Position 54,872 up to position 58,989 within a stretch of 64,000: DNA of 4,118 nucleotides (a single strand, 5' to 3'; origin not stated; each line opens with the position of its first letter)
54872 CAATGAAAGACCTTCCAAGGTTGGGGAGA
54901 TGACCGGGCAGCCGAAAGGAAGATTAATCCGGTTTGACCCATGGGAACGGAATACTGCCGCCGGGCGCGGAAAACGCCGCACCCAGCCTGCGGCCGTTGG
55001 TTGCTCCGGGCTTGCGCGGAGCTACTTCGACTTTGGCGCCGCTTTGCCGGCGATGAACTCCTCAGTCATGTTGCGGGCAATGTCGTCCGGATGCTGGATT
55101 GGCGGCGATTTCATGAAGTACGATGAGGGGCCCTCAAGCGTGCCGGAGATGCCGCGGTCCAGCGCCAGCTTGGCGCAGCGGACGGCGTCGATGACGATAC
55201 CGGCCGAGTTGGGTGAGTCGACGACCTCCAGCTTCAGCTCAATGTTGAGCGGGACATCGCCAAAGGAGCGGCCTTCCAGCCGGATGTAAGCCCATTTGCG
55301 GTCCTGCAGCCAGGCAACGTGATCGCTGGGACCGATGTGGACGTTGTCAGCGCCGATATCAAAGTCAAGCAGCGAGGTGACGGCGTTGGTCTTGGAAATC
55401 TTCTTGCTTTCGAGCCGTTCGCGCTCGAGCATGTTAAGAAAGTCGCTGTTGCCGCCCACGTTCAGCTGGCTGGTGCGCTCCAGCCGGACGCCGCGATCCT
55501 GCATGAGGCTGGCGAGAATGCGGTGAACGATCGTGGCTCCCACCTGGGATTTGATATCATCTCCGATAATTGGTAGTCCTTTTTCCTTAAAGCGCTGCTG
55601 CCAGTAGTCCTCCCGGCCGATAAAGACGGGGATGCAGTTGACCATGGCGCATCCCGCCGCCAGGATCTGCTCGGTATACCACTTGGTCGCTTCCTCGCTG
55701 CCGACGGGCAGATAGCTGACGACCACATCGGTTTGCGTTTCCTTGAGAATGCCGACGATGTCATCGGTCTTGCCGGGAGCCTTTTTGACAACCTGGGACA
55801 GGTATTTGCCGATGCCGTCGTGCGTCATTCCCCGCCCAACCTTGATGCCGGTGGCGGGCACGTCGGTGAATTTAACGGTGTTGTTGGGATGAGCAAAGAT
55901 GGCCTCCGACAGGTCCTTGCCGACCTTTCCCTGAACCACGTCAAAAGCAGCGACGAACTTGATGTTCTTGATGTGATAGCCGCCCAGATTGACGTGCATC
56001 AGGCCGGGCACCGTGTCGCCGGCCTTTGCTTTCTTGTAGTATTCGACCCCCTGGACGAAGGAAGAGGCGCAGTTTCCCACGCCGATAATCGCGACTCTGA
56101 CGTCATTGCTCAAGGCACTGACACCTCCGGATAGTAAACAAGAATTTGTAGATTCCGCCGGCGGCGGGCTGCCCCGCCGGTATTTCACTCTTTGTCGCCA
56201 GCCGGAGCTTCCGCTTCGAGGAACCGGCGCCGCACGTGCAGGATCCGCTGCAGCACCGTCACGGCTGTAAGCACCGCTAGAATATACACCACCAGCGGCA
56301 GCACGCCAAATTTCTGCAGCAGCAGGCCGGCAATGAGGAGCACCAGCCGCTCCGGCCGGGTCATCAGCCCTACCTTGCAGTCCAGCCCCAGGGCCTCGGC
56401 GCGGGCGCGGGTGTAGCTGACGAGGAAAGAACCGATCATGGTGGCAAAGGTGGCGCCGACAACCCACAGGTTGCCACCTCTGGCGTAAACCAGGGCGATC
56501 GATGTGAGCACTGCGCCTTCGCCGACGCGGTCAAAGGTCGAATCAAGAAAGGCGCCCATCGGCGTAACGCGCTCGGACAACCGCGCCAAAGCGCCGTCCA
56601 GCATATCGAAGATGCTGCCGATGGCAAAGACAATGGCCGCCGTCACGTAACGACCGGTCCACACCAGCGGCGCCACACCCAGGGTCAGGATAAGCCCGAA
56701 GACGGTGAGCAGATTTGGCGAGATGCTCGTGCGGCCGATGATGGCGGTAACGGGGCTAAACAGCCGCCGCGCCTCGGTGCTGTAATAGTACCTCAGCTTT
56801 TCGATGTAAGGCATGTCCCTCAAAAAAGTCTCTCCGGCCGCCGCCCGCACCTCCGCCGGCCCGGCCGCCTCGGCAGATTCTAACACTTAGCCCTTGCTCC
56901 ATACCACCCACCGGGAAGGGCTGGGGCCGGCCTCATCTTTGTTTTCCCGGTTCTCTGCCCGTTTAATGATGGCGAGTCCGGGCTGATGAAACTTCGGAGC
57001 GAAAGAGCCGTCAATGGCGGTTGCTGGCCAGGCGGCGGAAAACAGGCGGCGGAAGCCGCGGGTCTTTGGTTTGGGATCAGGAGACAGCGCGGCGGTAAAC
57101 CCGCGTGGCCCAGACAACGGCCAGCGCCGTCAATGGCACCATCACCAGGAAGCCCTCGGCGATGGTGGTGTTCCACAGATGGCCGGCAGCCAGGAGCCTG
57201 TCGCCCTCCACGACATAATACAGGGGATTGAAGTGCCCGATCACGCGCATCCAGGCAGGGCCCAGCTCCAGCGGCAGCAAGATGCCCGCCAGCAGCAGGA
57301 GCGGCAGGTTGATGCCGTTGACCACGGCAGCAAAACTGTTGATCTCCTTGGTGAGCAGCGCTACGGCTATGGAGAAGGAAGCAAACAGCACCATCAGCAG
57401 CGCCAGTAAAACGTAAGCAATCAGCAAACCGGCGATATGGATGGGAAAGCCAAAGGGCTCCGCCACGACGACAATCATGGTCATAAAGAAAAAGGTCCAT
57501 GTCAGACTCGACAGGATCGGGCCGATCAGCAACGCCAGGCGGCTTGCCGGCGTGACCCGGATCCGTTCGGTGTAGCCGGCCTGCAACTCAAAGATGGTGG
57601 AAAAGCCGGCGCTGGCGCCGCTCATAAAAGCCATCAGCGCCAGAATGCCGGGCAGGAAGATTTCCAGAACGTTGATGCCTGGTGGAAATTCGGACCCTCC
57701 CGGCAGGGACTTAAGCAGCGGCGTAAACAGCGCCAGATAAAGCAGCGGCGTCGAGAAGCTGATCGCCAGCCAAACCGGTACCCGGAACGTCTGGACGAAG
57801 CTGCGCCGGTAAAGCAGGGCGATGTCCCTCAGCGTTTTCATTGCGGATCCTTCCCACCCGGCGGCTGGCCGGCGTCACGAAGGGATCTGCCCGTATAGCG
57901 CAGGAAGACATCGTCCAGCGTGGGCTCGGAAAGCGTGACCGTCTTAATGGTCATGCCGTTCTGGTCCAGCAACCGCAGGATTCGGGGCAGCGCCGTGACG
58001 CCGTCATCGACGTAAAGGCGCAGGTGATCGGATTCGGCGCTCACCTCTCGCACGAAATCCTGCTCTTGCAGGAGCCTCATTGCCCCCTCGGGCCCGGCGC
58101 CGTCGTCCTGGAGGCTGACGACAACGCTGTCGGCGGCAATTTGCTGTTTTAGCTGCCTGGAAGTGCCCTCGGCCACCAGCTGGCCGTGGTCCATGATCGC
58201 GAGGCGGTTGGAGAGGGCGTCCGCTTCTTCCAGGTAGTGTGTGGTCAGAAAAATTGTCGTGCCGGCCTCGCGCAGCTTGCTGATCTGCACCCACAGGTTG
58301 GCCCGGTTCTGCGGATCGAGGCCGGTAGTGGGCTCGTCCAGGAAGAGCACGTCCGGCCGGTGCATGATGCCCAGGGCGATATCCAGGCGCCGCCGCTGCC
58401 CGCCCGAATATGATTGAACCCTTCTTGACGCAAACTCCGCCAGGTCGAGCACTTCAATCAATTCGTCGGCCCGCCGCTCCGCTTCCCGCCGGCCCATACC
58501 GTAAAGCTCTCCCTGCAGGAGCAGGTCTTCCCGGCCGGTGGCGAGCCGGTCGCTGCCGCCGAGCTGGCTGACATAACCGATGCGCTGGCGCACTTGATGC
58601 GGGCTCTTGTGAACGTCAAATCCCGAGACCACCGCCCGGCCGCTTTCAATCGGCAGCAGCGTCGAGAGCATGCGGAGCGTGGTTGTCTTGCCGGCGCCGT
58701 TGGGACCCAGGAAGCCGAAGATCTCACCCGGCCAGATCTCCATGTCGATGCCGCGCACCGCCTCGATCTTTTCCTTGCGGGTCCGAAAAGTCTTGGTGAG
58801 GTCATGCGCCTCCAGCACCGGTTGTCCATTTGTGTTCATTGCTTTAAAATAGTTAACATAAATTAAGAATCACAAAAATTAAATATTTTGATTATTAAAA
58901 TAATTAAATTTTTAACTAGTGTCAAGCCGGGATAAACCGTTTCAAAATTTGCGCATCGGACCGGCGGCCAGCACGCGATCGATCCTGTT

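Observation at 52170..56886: Inositol-lipid gene cluster containing a GT4 glycosyltransferase fused to a PHP phosphoesterase: candidate for the unidentified PIP phosphatase step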

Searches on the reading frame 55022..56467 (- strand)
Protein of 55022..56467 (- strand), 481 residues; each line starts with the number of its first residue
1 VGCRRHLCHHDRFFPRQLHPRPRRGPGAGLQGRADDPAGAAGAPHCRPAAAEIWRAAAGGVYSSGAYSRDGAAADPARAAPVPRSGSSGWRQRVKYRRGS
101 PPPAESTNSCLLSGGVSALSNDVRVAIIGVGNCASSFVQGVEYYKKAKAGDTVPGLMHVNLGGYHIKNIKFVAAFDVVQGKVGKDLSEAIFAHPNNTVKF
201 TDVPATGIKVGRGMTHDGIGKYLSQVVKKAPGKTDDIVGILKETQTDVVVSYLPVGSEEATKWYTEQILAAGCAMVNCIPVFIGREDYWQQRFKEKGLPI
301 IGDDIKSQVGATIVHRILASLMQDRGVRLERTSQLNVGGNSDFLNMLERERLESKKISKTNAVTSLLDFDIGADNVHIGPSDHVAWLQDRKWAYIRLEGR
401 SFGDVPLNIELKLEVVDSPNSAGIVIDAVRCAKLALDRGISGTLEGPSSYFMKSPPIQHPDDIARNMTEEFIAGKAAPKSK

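Call 3: search_protein_families(library=pfam, proteins=[window:55022-56467:-], max_evalue=0.01)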
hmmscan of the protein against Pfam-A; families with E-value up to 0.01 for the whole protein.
window:55022-56467:- (481 aa): 1 family
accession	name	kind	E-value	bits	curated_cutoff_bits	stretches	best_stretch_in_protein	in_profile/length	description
PF01658.22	Inos-1-P_synth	-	4.5e-34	117.3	27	1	310-418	1-107/107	Myo-inositol-1-phosphate synthase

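Call 4: search_protein_families(library=ncbifam, proteins=[window:55022-56467:-], max_evalue=0.01)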
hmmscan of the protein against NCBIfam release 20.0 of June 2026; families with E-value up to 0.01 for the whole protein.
window:55022-56467:- (481 aa): 1 family
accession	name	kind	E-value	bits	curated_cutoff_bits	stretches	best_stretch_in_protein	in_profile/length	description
TIGR03450.1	mycothiol_INO1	equivalog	3.3e-163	542.9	638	1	123-472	1-355/355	inositol-3-phosphate synthase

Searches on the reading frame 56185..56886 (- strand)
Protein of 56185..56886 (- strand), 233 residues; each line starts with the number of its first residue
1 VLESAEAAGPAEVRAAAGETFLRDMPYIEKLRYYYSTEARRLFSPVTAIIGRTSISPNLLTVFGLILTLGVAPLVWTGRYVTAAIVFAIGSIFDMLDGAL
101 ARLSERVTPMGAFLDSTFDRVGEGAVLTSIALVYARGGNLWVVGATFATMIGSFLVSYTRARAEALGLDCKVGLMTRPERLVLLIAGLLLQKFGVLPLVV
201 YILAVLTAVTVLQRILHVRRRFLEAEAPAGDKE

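Call 3: search_protein_families(library=pfam, proteins=[window:56185-56886:-], max_evalue=0.01)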
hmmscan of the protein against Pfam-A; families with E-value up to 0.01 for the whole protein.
window:56185-56886:- (233 aa): 1 family
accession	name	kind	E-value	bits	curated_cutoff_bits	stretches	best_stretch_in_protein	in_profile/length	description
PF01066.26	CDP-OH_P_transf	-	3e-20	73.6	22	1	56-206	3-148/152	CDP-alcohol phosphatidyltransferase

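Call 4: search_protein_families(library=ncbifam, proteins=[window:56185-56886:-], max_evalue=0.01)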
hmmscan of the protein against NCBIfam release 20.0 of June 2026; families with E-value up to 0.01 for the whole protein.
window:56185-56886:- (233 aa): 8 families
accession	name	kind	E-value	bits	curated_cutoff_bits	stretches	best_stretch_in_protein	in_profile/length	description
NF040950.1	archin_ph_syn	equivalog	5.1e-47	160.2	180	1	39-221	8-190/191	archaetidylinositol phosphate synthase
NF045883.1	PIPSynth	equivalog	4e-43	147.4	170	1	39-221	7-195/197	phosphatidylinositol phosphate synthase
NF052561.1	PIPSynBT1523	equivalog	3e-29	102.4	350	1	41-185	11-165/232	hypothetical protein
NF041135.1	IPPtranDIPPsyn_Thcocales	equivalog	4.1e-16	59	580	1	53-220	248-418/419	bifunctional L-myo-inositol-1-phosphate cytidylyltransferase/CDP-L-myo-inositol myo-inositolphosphotransferase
NF008090.0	PRK10832.1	equivalog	2.8e-08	34.1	304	1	57-170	6-119/182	CDP-diacylglycerol--glycerol-3-phosphate 3-phosphatidyltransferase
TIGR00473.1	pssA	equivalog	3.3e-07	30.5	107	1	79-152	19-93/153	CDP-diacylglycerol--serine O-phosphatidyltransferase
NF053678.1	ClpnSynClsA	equivalog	8.2e-06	26.1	240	1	57-128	6-78/180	cardiolipin synthase ClsA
TIGR00560.1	pgsA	equivalog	2.4e-05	24.9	109.1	1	58-194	5-145/183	CDP-diacylglycerol--glycerol-3-phosphate 3-phosphatidyltransferase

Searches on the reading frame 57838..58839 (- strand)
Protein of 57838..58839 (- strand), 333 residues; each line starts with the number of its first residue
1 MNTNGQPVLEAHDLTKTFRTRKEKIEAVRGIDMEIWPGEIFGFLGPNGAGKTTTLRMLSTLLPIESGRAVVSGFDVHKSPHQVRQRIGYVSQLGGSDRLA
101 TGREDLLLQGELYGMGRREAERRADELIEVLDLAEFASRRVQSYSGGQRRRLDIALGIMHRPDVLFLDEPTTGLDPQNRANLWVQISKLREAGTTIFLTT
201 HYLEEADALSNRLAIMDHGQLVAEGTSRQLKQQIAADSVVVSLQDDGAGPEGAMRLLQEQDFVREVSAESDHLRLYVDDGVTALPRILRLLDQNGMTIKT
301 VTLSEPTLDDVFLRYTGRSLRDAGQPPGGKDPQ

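Call 3: search_protein_families(library=pfam, proteins=[window:57838-58839:-], max_evalue=0.01)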
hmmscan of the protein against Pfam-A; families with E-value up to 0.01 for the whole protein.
window:57838-58839:- (333 aa): 6 families
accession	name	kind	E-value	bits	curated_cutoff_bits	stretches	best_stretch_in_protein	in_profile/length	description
PF00005.33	ABC_tran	-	1.6e-29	103.7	25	1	29-172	2-137/137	ABC transporter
PF13732.12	DrrA1-3_C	-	1.3e-12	48.7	27.4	1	225-316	1-81/81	ATP-binding protein DrrA1-3-like, C-terminal domain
PF13304.12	AAA_21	-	2.8e-11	44.5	27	1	143-201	237-298/304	AAA domain, putative AbiEii toxin, Type IV TA system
PF00004.35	AAA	-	0.0026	18.7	21.2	0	43-134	3-95/131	ATPase family associated with various cellular activities (AAA)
PF13175.12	AAA_15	-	0.006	16.7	32.1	0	162-201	329-369/374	AAA ATPase domain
PF13401.12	AAA_22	-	0.0066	17.2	27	0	45-88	12-55/130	AAA domain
